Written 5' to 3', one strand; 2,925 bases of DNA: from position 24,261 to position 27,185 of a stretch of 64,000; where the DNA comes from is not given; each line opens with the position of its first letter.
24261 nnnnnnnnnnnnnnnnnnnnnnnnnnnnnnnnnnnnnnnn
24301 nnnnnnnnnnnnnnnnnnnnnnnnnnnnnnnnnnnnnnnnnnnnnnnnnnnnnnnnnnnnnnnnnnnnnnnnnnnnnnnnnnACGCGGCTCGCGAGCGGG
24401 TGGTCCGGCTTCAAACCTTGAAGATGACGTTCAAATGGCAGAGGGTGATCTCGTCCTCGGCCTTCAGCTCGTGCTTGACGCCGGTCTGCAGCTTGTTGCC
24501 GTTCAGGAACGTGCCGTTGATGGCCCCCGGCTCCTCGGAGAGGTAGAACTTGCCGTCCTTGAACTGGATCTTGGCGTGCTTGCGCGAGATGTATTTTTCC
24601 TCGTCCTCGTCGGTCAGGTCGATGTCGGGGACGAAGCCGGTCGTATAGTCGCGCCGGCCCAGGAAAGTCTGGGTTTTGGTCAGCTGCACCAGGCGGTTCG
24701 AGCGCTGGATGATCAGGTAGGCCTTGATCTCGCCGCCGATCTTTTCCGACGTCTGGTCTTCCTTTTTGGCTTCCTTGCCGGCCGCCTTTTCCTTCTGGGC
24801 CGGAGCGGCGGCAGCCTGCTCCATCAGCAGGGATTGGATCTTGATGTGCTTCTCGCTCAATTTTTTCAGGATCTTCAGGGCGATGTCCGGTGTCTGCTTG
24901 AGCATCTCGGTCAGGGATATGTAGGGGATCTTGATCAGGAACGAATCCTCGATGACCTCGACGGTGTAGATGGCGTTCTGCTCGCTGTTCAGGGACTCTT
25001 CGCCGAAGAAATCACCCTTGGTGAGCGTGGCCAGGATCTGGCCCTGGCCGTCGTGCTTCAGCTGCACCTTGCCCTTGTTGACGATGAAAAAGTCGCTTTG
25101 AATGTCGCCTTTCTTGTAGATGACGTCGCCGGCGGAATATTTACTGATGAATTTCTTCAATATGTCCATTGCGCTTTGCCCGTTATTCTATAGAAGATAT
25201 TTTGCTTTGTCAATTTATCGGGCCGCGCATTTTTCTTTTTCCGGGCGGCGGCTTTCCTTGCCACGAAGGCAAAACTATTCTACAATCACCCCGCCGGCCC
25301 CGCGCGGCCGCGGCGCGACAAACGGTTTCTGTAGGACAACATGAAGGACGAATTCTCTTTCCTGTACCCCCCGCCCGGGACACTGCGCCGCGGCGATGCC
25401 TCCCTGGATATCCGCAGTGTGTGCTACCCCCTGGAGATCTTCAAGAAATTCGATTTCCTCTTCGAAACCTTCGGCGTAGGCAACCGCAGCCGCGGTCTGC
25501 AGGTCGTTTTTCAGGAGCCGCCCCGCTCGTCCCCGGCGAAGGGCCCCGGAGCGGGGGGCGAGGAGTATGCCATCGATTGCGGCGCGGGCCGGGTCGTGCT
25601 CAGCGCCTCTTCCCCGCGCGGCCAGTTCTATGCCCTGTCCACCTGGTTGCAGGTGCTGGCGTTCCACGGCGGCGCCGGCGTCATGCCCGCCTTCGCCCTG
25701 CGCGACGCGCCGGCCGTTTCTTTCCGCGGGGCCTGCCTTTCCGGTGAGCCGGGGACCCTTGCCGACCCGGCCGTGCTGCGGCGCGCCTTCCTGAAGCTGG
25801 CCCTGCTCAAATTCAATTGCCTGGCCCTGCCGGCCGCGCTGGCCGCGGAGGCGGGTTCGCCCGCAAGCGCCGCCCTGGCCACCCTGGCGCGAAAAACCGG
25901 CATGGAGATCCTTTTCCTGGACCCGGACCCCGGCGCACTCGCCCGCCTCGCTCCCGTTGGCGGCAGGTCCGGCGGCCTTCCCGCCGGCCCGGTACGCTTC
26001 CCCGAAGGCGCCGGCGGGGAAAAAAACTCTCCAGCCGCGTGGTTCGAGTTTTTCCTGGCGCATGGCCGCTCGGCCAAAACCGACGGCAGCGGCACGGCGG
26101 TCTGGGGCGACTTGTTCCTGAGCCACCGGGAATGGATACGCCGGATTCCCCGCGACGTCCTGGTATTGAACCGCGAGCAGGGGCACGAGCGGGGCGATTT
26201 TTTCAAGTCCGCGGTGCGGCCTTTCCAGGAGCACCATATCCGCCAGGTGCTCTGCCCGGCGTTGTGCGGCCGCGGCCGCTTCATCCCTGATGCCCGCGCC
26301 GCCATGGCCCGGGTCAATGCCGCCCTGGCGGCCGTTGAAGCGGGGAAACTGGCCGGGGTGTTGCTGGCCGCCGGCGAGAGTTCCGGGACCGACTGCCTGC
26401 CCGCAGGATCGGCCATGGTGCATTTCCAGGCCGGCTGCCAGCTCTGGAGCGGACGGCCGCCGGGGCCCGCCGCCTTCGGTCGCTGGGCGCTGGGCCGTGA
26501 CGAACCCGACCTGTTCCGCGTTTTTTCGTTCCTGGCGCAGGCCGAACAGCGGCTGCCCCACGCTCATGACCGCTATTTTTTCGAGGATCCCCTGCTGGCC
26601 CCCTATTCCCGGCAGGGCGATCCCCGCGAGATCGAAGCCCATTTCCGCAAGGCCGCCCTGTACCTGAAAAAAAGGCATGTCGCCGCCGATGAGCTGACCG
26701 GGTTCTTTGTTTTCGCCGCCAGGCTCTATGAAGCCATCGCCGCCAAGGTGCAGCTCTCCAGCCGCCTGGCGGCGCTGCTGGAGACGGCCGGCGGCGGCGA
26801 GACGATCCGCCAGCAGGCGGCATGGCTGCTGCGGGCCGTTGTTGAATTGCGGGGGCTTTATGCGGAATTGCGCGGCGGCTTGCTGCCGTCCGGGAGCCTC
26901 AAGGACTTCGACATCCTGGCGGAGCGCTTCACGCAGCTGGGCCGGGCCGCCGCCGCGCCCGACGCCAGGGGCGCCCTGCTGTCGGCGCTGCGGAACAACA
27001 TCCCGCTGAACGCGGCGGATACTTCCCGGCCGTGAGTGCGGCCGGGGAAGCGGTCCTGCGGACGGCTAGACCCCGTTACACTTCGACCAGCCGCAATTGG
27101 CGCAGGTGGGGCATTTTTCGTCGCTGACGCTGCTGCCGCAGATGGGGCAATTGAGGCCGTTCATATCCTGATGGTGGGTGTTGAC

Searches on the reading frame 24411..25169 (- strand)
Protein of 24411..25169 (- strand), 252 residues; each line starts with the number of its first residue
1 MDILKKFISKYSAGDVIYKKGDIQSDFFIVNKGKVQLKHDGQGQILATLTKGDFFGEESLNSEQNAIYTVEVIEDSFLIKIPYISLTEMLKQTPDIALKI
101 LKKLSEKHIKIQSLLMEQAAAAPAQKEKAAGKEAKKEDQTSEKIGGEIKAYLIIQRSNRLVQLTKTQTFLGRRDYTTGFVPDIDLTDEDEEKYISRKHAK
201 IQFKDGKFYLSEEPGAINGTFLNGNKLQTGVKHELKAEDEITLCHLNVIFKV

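Call 16: search_protein_families(library=pfam, proteins=[window:24411-25169:-], max_evalue=0.01)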
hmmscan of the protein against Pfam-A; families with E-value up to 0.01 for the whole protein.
window:24411-25169:- (252 aa): 3 families
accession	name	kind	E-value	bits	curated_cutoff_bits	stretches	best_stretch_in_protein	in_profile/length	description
PF00027.35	cNMP_binding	-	1.1e-18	67.4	27.5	1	10-92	3-88/89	Cyclic nucleotide-binding domain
PF00498.31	FHA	-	1.2e-11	45.3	20.7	1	170-243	3-66/67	FHA domain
PF16697.10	Yop-YscD_cpl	-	0.00039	21.1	33.2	1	172-248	16-88/94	Inner membrane component of T3SS, cytoplasmic domain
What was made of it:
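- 24411..25169 (-): cNMP-binding + FHA protein: a candidate phospho-threonine reader only, about 9.4 kb away. Linkage not shown. cNMP_binding 1.1e-18, FHA 1.2e-11 (call 16).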

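Call 17: search_protein_families(library=ncbifam, proteins=[window:24411-25169:-], max_evalue=0.01)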
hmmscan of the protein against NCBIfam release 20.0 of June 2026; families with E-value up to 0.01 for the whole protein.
window:24411-25169:- (252 aa): 13 families
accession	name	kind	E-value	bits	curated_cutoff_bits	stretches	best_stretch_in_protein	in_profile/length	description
TIGR03354.1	VI_FHA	hypoth_equivalog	1.3e-11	45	120.25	1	152-247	3-98/420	type VI secretion system-associated FHA domain protein TagH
NF049868.1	FhaB_Rv0019c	equivalog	3e-08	33.9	125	1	121-236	43-146/158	FHA domain-containing protein FhaB/FipA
NF008732.0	PRK11753.1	equivalog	3.7e-08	33.1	266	1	8-108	25-129/214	cAMP-activated global transcriptional regulator CRP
NF041163.2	encap_f2b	equivalog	4.3e-08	32.7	400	1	9-105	98-198/450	family 2B encapsulin nanocompartment shell protein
TIGR03896.1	cyc_nuc_ocin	subfamily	8e-08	32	161.05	1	10-105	165-263/317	bacteriocin-type transport-associated protein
NF010499.0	PRK13918.1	equivalog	4.6e-06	26.3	274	1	10-115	16-120/205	CRP/FNR family transcriptional regulator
NF041660.2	oxygluDhInhib_OdhI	equivalog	5e-06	26.4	200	1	126-250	14-127/130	oxoglutarate dehydrogenase inhibitor Odhl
NF007707.0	PRK10402.1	subfamily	1.1e-05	25.2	180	1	8-114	33-142/226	transcriptional regulator YeiL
NF008365.0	PRK11161.1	subfamily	2.5e-05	23.7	228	1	13-115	54-158/250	fumarate/nitrate reduction transcriptional regulator Fnr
NF052518.1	TransRegLdrP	equivalog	0.00022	21.3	300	1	14-76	7-71/195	transcriptional regulator LdrP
NF045989.1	TransRegFnrLRhodb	equivalog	0.0003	20.1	300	1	6-102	36-132/245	transcriptional regulator FnrL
NF058543.1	ActPatMycb56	equivalog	0.00082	18.3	460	1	12-75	25-90/317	acetyltransferase Pat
NF033760.1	gliding_GltG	equivalog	0.0027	16.3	650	0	190-246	40-92/650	adventurous gliding motility protein GltG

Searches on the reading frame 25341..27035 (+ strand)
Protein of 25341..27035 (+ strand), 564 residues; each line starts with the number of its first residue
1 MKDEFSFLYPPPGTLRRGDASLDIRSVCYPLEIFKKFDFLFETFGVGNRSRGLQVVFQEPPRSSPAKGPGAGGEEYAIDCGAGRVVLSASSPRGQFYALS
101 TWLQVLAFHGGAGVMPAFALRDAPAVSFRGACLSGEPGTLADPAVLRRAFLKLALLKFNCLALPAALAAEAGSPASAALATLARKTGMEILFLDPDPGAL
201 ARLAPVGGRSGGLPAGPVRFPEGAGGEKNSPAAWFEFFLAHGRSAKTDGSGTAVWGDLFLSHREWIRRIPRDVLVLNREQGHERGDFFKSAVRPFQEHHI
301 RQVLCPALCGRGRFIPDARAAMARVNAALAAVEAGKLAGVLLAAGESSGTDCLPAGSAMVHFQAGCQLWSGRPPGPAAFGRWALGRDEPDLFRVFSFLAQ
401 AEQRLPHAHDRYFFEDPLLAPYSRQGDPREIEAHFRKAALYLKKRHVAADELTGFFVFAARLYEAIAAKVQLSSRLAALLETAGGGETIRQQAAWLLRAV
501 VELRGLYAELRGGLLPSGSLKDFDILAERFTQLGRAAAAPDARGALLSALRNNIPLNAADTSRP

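Call 16: search_protein_families(library=pfam, proteins=[window:25341-27035:+], max_evalue=0.01)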
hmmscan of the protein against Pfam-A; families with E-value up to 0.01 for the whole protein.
window:25341-27035:+ (564 aa): 1 family
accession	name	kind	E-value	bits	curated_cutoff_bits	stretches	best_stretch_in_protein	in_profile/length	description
PF02838.20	Glyco_hydro_20b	-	0.00016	22.8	26.1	1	68-123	70-124/124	Glycosyl hydrolase family 20, domain 2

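Call 17: search_protein_families(library=ncbifam, proteins=[window:25341-27035:+], max_evalue=0.01)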
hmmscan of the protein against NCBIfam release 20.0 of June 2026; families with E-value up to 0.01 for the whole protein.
window:25341-27035:+ (564 aa): 0 families
